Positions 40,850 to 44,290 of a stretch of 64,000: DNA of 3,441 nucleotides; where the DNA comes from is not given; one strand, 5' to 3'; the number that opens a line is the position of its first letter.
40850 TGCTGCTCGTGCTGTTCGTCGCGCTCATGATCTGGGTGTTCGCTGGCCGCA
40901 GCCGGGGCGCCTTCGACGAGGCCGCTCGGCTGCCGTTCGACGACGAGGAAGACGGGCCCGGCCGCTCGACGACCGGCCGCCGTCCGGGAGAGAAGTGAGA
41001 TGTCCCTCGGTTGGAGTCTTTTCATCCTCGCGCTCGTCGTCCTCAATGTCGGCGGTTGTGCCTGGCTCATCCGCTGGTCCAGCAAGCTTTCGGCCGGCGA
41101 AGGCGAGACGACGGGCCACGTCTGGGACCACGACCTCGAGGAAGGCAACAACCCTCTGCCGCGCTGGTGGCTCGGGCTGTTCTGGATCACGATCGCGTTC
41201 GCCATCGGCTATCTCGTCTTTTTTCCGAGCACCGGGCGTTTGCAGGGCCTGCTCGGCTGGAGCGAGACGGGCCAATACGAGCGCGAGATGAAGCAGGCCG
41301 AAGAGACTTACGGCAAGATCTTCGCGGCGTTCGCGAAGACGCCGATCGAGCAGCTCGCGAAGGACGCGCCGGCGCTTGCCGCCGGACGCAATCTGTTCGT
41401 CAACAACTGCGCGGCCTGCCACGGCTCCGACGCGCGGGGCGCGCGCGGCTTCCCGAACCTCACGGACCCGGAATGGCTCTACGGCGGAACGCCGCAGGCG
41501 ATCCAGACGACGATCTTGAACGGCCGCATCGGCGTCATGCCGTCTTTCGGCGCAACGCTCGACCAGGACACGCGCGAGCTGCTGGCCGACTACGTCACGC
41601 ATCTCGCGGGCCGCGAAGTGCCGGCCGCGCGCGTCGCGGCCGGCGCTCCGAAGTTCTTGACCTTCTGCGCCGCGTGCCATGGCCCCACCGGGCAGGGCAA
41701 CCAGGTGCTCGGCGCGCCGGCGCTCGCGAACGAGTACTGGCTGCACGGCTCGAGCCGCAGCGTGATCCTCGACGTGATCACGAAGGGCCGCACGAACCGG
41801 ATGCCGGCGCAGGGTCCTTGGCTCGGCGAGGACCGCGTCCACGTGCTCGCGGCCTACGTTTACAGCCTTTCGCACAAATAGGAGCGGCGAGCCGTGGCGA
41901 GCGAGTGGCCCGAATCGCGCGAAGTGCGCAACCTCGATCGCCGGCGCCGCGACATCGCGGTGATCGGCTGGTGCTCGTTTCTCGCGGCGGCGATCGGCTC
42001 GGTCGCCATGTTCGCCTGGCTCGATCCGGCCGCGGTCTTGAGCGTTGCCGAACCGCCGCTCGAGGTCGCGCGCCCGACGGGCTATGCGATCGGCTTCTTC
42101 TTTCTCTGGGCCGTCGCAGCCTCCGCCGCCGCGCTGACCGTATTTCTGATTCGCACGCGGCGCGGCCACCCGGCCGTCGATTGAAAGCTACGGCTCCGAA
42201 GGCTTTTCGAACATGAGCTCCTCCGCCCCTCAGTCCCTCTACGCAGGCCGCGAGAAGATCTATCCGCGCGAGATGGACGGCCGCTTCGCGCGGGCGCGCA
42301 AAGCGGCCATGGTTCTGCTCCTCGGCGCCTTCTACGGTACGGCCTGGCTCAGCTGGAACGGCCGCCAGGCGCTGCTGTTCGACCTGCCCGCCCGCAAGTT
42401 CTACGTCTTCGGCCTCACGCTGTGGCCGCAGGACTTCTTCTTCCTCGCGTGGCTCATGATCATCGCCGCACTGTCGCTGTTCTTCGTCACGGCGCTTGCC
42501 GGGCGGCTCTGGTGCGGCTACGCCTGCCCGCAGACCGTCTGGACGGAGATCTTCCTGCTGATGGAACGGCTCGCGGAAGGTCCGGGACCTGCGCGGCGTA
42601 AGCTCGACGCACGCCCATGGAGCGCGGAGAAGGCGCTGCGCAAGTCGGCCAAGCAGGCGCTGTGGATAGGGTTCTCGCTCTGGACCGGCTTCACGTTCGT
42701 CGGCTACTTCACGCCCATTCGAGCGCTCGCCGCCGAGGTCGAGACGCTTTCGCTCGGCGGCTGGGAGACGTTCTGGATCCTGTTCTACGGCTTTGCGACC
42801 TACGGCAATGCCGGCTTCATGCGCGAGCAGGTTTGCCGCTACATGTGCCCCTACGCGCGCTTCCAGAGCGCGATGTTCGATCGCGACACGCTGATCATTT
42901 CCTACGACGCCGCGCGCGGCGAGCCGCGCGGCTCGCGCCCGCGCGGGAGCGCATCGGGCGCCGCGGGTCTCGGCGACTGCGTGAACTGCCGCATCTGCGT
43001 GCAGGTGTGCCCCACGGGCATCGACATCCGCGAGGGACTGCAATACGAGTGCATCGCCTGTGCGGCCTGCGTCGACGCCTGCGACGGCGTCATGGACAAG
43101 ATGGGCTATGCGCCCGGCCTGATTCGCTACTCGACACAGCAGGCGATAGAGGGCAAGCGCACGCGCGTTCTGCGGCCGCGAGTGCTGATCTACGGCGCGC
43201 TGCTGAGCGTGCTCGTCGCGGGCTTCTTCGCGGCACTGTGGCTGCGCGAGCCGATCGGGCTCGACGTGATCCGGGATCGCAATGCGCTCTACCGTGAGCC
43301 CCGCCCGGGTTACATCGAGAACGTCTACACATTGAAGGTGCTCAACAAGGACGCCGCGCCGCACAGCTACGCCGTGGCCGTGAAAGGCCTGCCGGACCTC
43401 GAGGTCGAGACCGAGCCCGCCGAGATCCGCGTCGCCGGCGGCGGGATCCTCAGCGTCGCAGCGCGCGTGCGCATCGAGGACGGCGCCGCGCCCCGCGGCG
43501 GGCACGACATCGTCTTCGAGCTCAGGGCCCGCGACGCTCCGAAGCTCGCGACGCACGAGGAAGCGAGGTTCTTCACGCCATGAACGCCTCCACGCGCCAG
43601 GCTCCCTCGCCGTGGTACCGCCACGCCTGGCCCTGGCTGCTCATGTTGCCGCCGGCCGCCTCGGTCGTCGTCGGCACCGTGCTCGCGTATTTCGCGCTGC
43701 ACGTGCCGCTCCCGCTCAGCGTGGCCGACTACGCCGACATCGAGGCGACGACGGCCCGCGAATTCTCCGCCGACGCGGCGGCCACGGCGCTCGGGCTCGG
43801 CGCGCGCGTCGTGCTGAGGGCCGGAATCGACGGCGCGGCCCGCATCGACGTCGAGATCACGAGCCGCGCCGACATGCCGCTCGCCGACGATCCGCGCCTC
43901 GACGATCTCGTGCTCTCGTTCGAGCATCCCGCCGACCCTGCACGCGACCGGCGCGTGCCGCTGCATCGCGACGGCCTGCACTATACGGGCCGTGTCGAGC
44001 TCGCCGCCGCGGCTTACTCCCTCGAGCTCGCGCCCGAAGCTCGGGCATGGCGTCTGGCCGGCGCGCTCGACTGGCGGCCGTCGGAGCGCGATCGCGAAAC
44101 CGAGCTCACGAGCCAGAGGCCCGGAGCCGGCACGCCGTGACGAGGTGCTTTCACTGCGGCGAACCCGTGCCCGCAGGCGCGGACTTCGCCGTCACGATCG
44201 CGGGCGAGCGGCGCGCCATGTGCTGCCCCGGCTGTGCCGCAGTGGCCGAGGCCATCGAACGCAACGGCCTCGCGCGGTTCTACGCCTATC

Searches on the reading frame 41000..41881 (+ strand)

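Call 27: search_protein_families(library=pfam, proteins=[window:41000-41881:+], max_evalue=0.001)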
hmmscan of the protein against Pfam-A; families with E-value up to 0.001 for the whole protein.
window:41000-41881:+ (293 aa): 3 families
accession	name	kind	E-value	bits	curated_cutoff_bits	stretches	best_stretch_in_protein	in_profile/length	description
PF13442.11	Cytochrome_CBB3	-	2.8e-27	95.3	27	2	125-199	2-68/68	Cytochrome C oxidase, cbb3-type, subunit III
PF14715.11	FixP_N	-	4.9e-21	74.6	24.9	1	34-80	1-46/48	N-terminal domain of cytochrome oxidase-cbb3, FixP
PF00034.26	Cytochrom_C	-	9.8e-16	59.3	21.3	2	127-177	2-53/90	Cytochrome c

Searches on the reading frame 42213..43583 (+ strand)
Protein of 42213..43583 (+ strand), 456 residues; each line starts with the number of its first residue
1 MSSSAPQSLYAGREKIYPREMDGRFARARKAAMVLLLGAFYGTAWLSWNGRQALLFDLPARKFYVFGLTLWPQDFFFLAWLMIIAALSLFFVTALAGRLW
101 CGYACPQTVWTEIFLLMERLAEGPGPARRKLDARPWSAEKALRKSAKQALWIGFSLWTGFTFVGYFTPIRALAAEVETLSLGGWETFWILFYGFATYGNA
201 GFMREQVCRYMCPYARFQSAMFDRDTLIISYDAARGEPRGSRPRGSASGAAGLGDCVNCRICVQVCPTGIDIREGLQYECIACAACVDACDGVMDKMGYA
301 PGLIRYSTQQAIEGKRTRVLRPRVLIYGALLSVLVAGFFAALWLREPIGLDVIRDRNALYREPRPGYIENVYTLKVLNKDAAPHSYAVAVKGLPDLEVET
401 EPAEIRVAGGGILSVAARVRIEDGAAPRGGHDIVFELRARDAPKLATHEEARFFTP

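Call 27: search_protein_families(library=pfam, proteins=[window:42213-43583:+], max_evalue=0.001)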
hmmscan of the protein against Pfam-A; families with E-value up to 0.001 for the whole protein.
window:42213-43583:+ (456 aa): 7 families
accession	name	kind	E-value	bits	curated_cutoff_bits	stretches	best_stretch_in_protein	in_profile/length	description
PF13746.11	Fer4_18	-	3.4e-41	140.4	27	1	203-308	1-113/114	4Fe-4S dicluster domain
PF11614.14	FixG_C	-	3.1e-29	102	25.6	1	338-456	1-119/119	IG-like fold at C-terminal of FixG, putative oxidoreductase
PF13183.11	Fer4_8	-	7.6e-08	33.2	27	1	207-270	10-68/68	4Fe-4S dicluster domain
PF12801.12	Fer4_5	-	8.5e-08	32.5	22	1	78-114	1-37/48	4Fe-4S binding domain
PF12838.12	Fer4_7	-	1.2e-06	29.3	27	1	208-270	8-52/52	4Fe-4S dicluster domain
PF13534.11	Fer4_17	-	1.2e-05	26.2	22.2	0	207-271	7-61/61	4Fe-4S dicluster domain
PF13187.11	Fer4_9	-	0.00022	21.6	27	0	208-269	8-50/52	4Fe-4S dicluster domain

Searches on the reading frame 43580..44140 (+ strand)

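Call 27: search_protein_families(library=pfam, proteins=[window:43580-44140:+], max_evalue=0.001)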
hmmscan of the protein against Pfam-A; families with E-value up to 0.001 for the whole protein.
window:43580-44140:+ (186 aa): 1 family
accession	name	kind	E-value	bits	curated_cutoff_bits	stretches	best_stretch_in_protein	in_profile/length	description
PF05751.16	FixH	-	4.8e-17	62.8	23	1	15-162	2-148/150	FixH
